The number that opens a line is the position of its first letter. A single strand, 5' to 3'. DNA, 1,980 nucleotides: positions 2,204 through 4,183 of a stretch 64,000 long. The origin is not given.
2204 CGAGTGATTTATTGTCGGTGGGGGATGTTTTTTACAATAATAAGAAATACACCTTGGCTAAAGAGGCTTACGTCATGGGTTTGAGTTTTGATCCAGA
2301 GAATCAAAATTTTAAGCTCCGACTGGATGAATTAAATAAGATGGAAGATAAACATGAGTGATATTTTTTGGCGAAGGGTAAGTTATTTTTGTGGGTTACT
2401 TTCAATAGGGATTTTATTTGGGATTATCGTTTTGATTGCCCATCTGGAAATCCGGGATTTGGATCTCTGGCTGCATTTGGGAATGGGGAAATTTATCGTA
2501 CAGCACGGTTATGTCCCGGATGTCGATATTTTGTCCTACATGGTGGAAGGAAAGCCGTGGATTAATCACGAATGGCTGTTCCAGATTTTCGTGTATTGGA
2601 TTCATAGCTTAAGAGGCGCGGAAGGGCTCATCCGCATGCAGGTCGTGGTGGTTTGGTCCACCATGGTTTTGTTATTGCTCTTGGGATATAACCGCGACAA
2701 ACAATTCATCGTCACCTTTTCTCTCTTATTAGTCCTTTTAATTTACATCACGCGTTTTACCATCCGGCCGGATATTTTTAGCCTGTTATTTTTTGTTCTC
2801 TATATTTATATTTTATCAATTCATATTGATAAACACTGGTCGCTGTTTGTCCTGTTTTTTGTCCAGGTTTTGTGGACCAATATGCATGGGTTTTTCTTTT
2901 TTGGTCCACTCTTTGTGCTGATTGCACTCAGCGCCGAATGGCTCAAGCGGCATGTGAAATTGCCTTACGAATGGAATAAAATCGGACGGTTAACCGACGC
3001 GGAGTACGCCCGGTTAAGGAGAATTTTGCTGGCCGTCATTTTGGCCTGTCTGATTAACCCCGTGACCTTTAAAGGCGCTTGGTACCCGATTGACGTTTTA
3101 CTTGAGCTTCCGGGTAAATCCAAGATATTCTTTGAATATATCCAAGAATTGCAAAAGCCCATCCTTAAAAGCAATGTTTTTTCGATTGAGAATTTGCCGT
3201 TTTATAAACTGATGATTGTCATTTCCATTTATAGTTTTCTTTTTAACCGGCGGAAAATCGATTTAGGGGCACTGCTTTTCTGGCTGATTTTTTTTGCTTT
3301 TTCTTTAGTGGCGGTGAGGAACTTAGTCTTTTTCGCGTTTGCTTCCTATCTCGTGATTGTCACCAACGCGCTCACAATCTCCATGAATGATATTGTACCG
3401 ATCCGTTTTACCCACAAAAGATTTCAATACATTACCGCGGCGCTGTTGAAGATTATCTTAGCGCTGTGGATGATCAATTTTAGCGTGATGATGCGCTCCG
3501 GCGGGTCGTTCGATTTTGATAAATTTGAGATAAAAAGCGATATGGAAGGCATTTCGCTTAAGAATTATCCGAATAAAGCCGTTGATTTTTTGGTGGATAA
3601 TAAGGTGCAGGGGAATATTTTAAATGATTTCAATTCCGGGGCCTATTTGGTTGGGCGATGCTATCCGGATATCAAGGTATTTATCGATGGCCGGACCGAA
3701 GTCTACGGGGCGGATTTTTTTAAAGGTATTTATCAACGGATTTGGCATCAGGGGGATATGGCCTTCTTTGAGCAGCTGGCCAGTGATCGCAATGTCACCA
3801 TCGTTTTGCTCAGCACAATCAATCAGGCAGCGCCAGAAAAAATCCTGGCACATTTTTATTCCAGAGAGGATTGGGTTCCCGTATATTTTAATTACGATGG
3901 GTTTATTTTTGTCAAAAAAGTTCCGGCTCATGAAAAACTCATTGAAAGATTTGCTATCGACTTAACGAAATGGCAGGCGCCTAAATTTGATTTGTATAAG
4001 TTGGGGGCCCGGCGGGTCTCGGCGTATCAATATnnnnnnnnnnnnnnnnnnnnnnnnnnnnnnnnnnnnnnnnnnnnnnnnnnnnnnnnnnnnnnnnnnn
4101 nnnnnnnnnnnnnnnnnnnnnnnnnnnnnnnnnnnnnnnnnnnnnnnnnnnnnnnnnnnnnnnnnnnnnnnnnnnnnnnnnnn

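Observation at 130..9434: Tandem paralogous TPR-membrane proteins, a B12-radical SAM protein, a YfhO-like membrane protein and a TPR protein: candidate envelope glycosylation cluster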

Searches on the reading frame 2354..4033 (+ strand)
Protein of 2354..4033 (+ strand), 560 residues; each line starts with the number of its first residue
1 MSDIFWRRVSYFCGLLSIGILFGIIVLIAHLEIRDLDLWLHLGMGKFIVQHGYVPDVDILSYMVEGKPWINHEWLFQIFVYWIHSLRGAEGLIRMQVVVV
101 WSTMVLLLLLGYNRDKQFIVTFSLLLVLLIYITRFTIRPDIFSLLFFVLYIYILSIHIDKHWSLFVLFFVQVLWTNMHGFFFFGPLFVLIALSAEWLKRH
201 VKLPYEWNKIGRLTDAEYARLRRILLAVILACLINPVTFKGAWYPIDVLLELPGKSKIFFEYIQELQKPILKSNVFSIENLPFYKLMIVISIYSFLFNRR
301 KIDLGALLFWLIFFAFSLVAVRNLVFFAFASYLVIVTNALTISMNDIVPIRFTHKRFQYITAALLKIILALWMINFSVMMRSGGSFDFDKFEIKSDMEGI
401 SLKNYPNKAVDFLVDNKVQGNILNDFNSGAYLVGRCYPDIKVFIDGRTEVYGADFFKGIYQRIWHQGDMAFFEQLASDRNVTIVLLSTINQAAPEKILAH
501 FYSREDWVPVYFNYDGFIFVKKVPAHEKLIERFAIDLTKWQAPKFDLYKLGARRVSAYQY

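Call 9: find_homologous_proteins(query=window:2354-4033:+, max_evalue=0.001)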
Query window:2354-4033:+ (560 aa): 759 proteins with E <= 0.001 among 8000 candidates; the best 120 are listed.
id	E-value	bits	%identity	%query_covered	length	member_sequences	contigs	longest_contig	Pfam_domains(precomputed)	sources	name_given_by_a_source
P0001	0.0e+0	1256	100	100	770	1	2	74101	PF25063.1,PF13431.13,PF23914.2,PF13414.13,PF13176.13,PF13428.13,PF07721.21,PF14559.13,PF13371.13,PF00515.35,PF12895.14,PF13424.13,PF21033.5,PF13432.13,PF13181.13,PF07719.24,PF13174.13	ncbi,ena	-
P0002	0.0e+0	1056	81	100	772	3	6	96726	PF25063.1,PF13431.13,PF09976.16,PF23914.2,PF13414.13,PF13176.13,PF12569.15,PF13428.13,PF14559.13,PF24575.2,PF13371.13,PF00515.35,PF12895.14,PF13424.13,PF21033.5,PF13432.13,PF13429.13,PF13181.13,PF07719.24,PF13174.13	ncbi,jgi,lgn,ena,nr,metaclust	ncbi:MAG: hypothetical protein A3D10_00860 [Omnitrophica WOR_2 bacterium RIFCSPHIGHO2_02_FULL_48_11]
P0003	1.1e-242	825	64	100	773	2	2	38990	PF25063.1,PF14853.13,PF13431.13,PF23914.2,PF13414.13,PF13428.13,PF14559.13,PF24575.2,PF13371.13,PF00515.35,PF12895.14,PF13424.13,PF21033.5,PF13432.13,PF13181.13,PF07719.24,PF13174.13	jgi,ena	-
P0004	9.0e-237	805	62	100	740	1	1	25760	PF14559.13,PF13431.13,PF13414.13,PF00515.35,PF12895.14,PF13424.13,PF21033.5,PF13432.13,PF13428.13,PF13181.13,PF07719.24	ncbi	-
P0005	7.1e-233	793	61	100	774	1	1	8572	PF13431.13,PF23914.2,PF13414.13,PF13428.13,PF14559.13,PF13371.13,PF00515.35,PF12895.14,PF13424.13,PF21033.5,PF13432.13,PF13181.13,PF07719.24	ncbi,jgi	jgi:tetratricopeptide (TPR) repeat protein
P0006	2.8e-231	787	61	100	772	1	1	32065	PF13431.13,PF23914.2,PF13428.13,PF14559.13,PF13371.13,PF00515.35,PF12895.14,PF13424.13,PF21033.5,PF13432.13,PF13181.13,PF07719.24,PF13174.13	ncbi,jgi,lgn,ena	ncbi:MAG: tetratricopeptide repeat protein [Candidatus Omnitrophota bacterium]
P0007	1.9e-227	775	60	100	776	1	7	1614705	PF14559.13,PF13431.13,PF13414.13,PF13371.13,PF00515.35,PF21033.5,PF13428.13,PF13181.13,PF07719.24,PF13174.13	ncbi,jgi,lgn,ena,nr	ncbi:MAG TPA: tetratricopeptide repeat protein [Candidatus Omnitrophota bacterium]|nr:tetratricopept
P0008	4.5e-226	770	58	100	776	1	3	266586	PF13431.13,PF23914.2,PF13414.13,PF13428.13,PF14559.13,PF13371.13,PF00515.35,PF12895.14,PF13424.13,PF21033.5,PF13432.13,PF13181.13,PF14561.13,PF07719.24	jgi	-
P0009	6.8e-224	763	58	100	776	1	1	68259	PF14559.13,PF25063.1,PF13431.13,PF13414.13,PF00515.35,PF13424.13,PF13432.13,PF13428.13,PF13181.13,PF07719.24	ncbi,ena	-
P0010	4.7e-222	757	58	100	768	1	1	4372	PF13431.13,PF23914.2,PF13414.13,PF13428.13,PF14559.13,PF00515.35,PF12895.14,PF13424.13,PF21033.5,PF13432.13,PF13181.13,PF07719.24,PF13174.13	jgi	-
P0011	7.5e-222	756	58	100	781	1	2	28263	PF09976.16,PF13414.13,PF13428.13,PF14559.13,PF13371.13,PF00515.35,PF12895.14,PF13424.13,PF21033.5,PF13432.13,PF13181.13,PF07719.24,PF13174.13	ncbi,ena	-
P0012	4.6e-221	754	58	100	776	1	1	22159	PF13431.13,PF13414.13,PF13176.13,PF13428.13,PF14559.13,PF13371.13,PF00515.35,PF13424.13,PF13432.13,PF13181.13,PF07719.24,PF13174.13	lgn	-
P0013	1.0e-220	752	59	100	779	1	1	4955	PF13431.13,PF23914.2,PF13414.13,PF13176.13,PF13428.13,PF14559.13,PF24575.2,PF13371.13,PF00515.35,PF12895.14,PF13424.13,PF21033.5,PF13432.13,PF13181.13,PF07719.24,PF13174.13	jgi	jgi:tetratricopeptide (TPR) repeat protein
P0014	3.2e-220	751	59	100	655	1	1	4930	PF00515.35,PF13428.13,PF07719.24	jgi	-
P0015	7.8e-220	750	57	100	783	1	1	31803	PF25063.1,PF13431.13,PF23914.2,PF13414.13,PF13176.13,PF13428.13,PF13374.13,PF14559.13,PF24575.2,PF13371.13,PF00515.35,PF12895.14,PF13424.13,PF21033.5,PF13432.13,PF13181.13,PF14561.13,PF07719.24,PF13174.13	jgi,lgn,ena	-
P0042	6.5e-212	723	57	100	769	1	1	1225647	PF14559.13,PF13431.13,PF23914.2,PF00515.35,PF13432.13,PF13428.13,PF13181.13,PF07719.24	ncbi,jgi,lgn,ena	ncbi:MAG: hypothetical protein WC676_00195 [Candidatus Omnitrophota bacterium]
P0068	8.3e-208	710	55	100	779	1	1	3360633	PF23914.2,PF13414.13,PF13428.13,PF14559.13,PF13371.13,PF00515.35,PF12895.14,PF13424.13,PF21033.5,PF13432.13,PF13181.13,PF07719.24,PF13174.13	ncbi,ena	-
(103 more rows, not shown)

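Call 13: find_encoding_contigs(protein=P0001, flank=10000, max_places=3)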
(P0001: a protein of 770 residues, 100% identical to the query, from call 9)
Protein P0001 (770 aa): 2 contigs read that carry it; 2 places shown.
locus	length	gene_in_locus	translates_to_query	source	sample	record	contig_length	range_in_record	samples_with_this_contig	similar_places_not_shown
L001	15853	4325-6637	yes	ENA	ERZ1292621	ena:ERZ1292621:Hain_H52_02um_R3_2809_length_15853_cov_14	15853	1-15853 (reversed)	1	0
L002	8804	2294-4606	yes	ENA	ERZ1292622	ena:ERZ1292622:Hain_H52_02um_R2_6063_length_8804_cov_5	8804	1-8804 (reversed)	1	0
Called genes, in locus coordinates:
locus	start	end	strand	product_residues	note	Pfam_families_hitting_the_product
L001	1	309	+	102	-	?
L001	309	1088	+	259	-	PF00005:ABC_tran, PF02463:SMC_N (faint), PF13304:AAA_21 (weak)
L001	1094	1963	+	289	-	PF00005:ABC_tran, PF08352:oligo_HPY (weak)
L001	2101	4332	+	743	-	PF13432:TPR_16 (faint), PF00515:TPR_1 (faint), PF14559:TPR_19 (weak)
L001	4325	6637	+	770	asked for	PF00515:TPR_1 (faint), PF13181:TPR_8 (faint), PF23914:TPR_CcmH_CycH (weak), PF14559:TPR_19, PF13414:TPR_11 (weak), PF13432:TPR_16 (weak), PF14559:TPR_19 (weak), PF07719:TPR_2 (weak), +10 more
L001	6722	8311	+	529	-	PF02310:B12-binding, PF04055:Radical_SAM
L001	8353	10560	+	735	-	-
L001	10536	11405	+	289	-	PF07719:TPR_2 (faint), PF13424:TPR_12 (faint), PF00515:TPR_1 (faint)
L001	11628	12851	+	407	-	PF00483:NTP_transferase, PF12804:NTP_transf_3 (faint), PF24894:Hexapep_GlmU, PF25084:LbH_EIF2B, PF25087:GMPPB_C (weak), PF25247:LbH_GLGC (weak)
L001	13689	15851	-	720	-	?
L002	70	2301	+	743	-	PF13432:TPR_16 (faint), PF00515:TPR_1 (faint), PF14559:TPR_19 (weak)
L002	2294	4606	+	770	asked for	PF00515:TPR_1 (faint), PF13181:TPR_8 (faint), PF23914:TPR_CcmH_CycH (weak), PF14559:TPR_19, PF13414:TPR_11 (weak), PF13432:TPR_16 (weak), PF14559:TPR_19 (weak), PF07719:TPR_2 (weak), +10 more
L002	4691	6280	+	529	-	PF02310:B12-binding, PF04055:Radical_SAM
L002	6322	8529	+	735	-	-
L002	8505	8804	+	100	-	?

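Call 14: find_encoding_contigs(protein=P0007, flank=10000, max_places=1)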
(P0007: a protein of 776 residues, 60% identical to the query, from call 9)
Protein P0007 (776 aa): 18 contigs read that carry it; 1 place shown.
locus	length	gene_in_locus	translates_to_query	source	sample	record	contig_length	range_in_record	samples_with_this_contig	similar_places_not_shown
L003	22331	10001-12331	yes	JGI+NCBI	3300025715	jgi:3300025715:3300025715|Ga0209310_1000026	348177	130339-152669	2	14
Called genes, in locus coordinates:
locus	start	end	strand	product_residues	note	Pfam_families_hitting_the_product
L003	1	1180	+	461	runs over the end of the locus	PF04932:Wzy_C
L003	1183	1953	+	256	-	PF00535:Glycos_transf_2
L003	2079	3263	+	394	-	PF00162:PGK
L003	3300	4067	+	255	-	PF00121:TIM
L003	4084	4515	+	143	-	PF03840:SecG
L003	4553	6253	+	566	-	PF00496:SBP_bac_5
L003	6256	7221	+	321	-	PF19300:BPD_transp_1_N, PF00528:BPD_transp_1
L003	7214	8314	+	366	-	PF12911:OppC_N, PF00528:BPD_transp_1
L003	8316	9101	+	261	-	PF00005:ABC_tran, PF02463:SMC_N (weak), PF13304:AAA_21 (faint)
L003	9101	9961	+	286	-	PF00005:ABC_tran, PF08352:oligo_HPY (weak)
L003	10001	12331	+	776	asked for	PF00515:TPR_1 (faint), PF07719:TPR_2 (faint), PF13371:TPR_9 (faint), PF13428:TPR_14 (faint), PF21033:RMD1-3 (faint), PF13181:TPR_8 (faint), PF13414:TPR_11 (faint), PF13431:TPR_17 (faint), +2 more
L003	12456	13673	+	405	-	PF00483:NTP_transferase, PF12804:NTP_transf_3 (weak), PF24894:Hexapep_GlmU, PF25084:LbH_EIF2B, PF25247:LbH_GLGC (faint), PF25087:GMPPB_C (weak)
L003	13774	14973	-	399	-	PF00037:Fer4, PF12837:Fer4_6 (weak), PF12838:Fer4_7, PF13187:Fer4_9, PF13237:Fer4_10, PF00037:Fer4, PF01012:ETF, PF00766:ETF_alpha, +5 more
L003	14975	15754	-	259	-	PF01012:ETF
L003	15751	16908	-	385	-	PF02771:Acyl-CoA_dh_N, PF02770:Acyl-CoA_dh_M, PF00441:Acyl-CoA_dh_1, PF22924:ACOX_C_alpha1 (faint), PF08028:Acyl-CoA_dh_2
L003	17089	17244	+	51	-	-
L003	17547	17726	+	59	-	PF13384:HTH_23 (weak), PF12728:HTH_17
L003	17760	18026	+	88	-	PF00550:PP-binding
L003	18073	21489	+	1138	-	PF02463:SMC_N, PF13175:AAA_15, PF13304:AAA_21 (weak), PF13476:AAA_23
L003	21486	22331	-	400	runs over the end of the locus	PF01590:GAF, PF13492:GAF_3 (weak), PF00990:GGDEF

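Call 15: find_encoding_contigs(protein=P0068, flank=10000, max_places=1)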
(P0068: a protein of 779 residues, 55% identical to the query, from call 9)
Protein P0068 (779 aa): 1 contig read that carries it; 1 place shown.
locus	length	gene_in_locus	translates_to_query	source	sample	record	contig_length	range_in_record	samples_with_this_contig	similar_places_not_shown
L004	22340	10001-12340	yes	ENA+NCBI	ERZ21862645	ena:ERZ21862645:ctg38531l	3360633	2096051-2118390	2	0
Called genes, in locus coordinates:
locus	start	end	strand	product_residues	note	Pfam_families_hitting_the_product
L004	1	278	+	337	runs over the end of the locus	PF01370:Epimerase, PF04321:RmlD_sub_bind (weak), PF16363:GDP_Man_Dehyd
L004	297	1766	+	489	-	PF04932:Wzy_C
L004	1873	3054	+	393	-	PF00162:PGK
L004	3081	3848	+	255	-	PF00121:TIM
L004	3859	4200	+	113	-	PF03840:SecG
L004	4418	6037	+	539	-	PF00496:SBP_bac_5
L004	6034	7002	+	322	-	PF19300:BPD_transp_1_N (weak), PF00528:BPD_transp_1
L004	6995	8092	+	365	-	PF12911:OppC_N, PF00528:BPD_transp_1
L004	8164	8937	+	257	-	PF00005:ABC_tran, PF13304:AAA_21 (faint)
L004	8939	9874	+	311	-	PF00005:ABC_tran, PF13304:AAA_21 (faint)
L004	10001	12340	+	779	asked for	PF07719:TPR_2 (faint), PF13181:TPR_8 (faint), PF13414:TPR_11 (faint), PF13428:TPR_14 (faint), PF21033:RMD1-3 (faint), PF12895:ANAPC3, PF13371:TPR_9 (weak), PF13432:TPR_16 (weak), +5 more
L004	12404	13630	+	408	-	PF00483:NTP_transferase, PF24894:Hexapep_GlmU, PF25247:LbH_GLGC (faint), PF25084:LbH_EIF2B (weak), PF25087:GMPPB_C (faint)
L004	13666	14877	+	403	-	PF12242:Eno-Rase_NADH_b, PF12241:Enoyl_reductase, PF07055:Eno-Rase_FAD_bd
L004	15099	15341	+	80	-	PF13384:HTH_23 (faint), PF12728:HTH_17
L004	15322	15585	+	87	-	PF00550:PP-binding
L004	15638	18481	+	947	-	PF02463:SMC_N, PF13304:AAA_21, PF13476:AAA_23, PF13555:AAA_29 (faint)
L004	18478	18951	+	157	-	PF02463:SMC_N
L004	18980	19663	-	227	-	PF00990:GGDEF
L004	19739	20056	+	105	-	-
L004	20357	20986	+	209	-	PF02674:Colicin_V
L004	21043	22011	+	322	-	PF01784:DUF34_NIF3 (faint)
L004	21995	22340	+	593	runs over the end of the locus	PF01807:Zn_ribbon_DnaG, PF08275:DNAG_N, PF01751:Toprim, PF13155:Toprim_2, PF13362:Toprim_3 (weak), PF13662:Toprim_4, PF10410:DnaB_bind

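Call 16: find_encoding_contigs(protein=P0042, flank=10000, max_places=1)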
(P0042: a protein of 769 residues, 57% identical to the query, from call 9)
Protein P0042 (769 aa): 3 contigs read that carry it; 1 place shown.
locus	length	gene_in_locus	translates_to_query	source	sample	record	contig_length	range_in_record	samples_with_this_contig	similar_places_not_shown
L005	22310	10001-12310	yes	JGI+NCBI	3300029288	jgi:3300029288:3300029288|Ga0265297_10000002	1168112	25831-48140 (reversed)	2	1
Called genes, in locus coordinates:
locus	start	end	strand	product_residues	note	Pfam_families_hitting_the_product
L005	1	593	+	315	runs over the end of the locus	PF01073:3Beta_HSD (faint), PF01370:Epimerase, PF02719:Polysacc_synt_2 (faint), PF04321:RmlD_sub_bind (weak), PF16363:GDP_Man_Dehyd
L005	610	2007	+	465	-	PF04932:Wzy_C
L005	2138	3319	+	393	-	PF00162:PGK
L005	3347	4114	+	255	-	PF00121:TIM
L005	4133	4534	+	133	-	PF03840:SecG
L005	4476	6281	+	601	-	PF00496:SBP_bac_5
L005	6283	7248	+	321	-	PF19300:BPD_transp_1_N, PF00528:BPD_transp_1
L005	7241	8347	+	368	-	PF12911:OppC_N, PF00528:BPD_transp_1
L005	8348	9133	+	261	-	PF00005:ABC_tran, PF13304:AAA_21 (weak)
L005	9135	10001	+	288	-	PF00005:ABC_tran, PF08352:oligo_HPY (weak)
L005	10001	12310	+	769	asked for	PF00515:TPR_1 (faint), PF07719:TPR_2 (faint), PF13428:TPR_14 (faint), PF13181:TPR_8 (faint), PF13431:TPR_17 (faint), PF14559:TPR_19 (faint), PF23914:TPR_CcmH_CycH (faint), PF13432:TPR_16 (weak)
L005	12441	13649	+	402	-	PF00483:NTP_transferase, PF12804:NTP_transf_3 (weak), PF24894:Hexapep_GlmU, PF25084:LbH_EIF2B, PF25247:LbH_GLGC (faint), PF25087:GMPPB_C (weak)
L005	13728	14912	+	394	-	PF12242:Eno-Rase_NADH_b, PF12241:Enoyl_reductase, PF07055:Eno-Rase_FAD_bd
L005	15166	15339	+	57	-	PF12728:HTH_17, PF00376:MerR (weak), PF13411:MerR_1 (weak)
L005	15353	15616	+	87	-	PF23297:ACP_SdgA_C (weak), PF00550:PP-binding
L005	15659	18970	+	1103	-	PF02463:SMC_N, PF13304:AAA_21 (weak), PF13476:AAA_23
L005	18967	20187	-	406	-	PF01590:GAF, PF13185:GAF_2 (weak), PF13492:GAF_3 (weak), PF00990:GGDEF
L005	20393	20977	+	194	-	PF02674:Colicin_V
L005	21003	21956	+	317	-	PF01784:DUF34_NIF3 (weak)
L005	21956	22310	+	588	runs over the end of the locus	PF01807:Zn_ribbon_DnaG, PF08275:DNAG_N, PF01751:Toprim, PF13155:Toprim_2, PF13362:Toprim_3 (weak), PF13662:Toprim_4, PF10410:DnaB_bind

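Call 18: find_encoding_contigs(protein=P0002, flank=10000, max_places=2)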
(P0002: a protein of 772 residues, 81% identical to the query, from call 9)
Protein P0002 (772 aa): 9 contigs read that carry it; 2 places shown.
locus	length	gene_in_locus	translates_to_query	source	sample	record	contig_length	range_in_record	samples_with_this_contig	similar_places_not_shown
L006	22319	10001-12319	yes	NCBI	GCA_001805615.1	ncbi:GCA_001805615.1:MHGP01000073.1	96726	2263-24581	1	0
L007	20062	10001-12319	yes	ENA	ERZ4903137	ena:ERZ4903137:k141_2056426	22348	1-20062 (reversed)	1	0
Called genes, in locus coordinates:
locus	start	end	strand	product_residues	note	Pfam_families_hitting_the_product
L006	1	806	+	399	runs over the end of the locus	PF00162:PGK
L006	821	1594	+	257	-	PF00121:TIM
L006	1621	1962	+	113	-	PF03840:SecG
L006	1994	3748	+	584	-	PF00496:SBP_bac_5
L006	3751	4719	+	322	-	PF19300:BPD_transp_1_N (weak), PF00528:BPD_transp_1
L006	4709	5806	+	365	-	PF12911:OppC_N, PF00528:BPD_transp_1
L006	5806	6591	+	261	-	PF00005:ABC_tran, PF13304:AAA_21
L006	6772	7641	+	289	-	PF02463:SMC_N (faint), PF00005:ABC_tran, PF13401:AAA_22 (weak), PF13304:AAA_21 (faint), PF08352:oligo_HPY (weak)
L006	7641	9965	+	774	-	PF13181:TPR_8 (faint), PF14559:TPR_19 (faint), PF00515:TPR_1 (faint), PF07719:TPR_2 (faint), PF13371:TPR_9 (faint), PF13414:TPR_11 (faint), PF13432:TPR_16 (faint)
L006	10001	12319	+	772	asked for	PF12569:NatA_aux_su (faint), PF13429:TPR_15 (faint), PF23914:TPR_CcmH_CycH (weak), PF09976:TPR_21 (weak), PF14559:TPR_19 (weak), PF13432:TPR_16, PF14559:TPR_19 (weak), PF07719:TPR_2 (weak), +13 more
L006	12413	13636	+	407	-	PF00483:NTP_transferase, PF24894:Hexapep_GlmU, PF25084:LbH_EIF2B, PF25087:GMPPB_C (weak), PF25247:LbH_GLGC (weak)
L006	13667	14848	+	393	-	PF12242:Eno-Rase_NADH_b, PF12241:Enoyl_reductase, PF07055:Eno-Rase_FAD_bd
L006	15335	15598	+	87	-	PF00550:PP-binding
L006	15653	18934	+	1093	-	PF02463:SMC_N, PF13175:AAA_15, PF13304:AAA_21 (weak)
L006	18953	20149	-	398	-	PF01590:GAF, PF13492:GAF_3 (faint), PF13185:GAF_2, PF24898:GGDEF_GdpP (faint), PF00990:GGDEF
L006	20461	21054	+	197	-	PF02674:Colicin_V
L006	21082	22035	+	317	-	PF01784:DUF34_NIF3 (faint)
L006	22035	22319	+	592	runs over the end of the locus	PF01807:Zn_ribbon_DnaG, PF08275:DNAG_N, PF01751:Toprim, PF13155:Toprim_2, PF13362:Toprim_3 (weak), PF13662:Toprim_4, PF10410:DnaB_bind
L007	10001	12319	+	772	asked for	PF12569:NatA_aux_su (faint), PF13429:TPR_15 (faint), PF23914:TPR_CcmH_CycH (weak), PF09976:TPR_21 (weak), PF14559:TPR_19 (weak), PF13432:TPR_16, PF14559:TPR_19 (weak), PF07719:TPR_2 (weak), +13 more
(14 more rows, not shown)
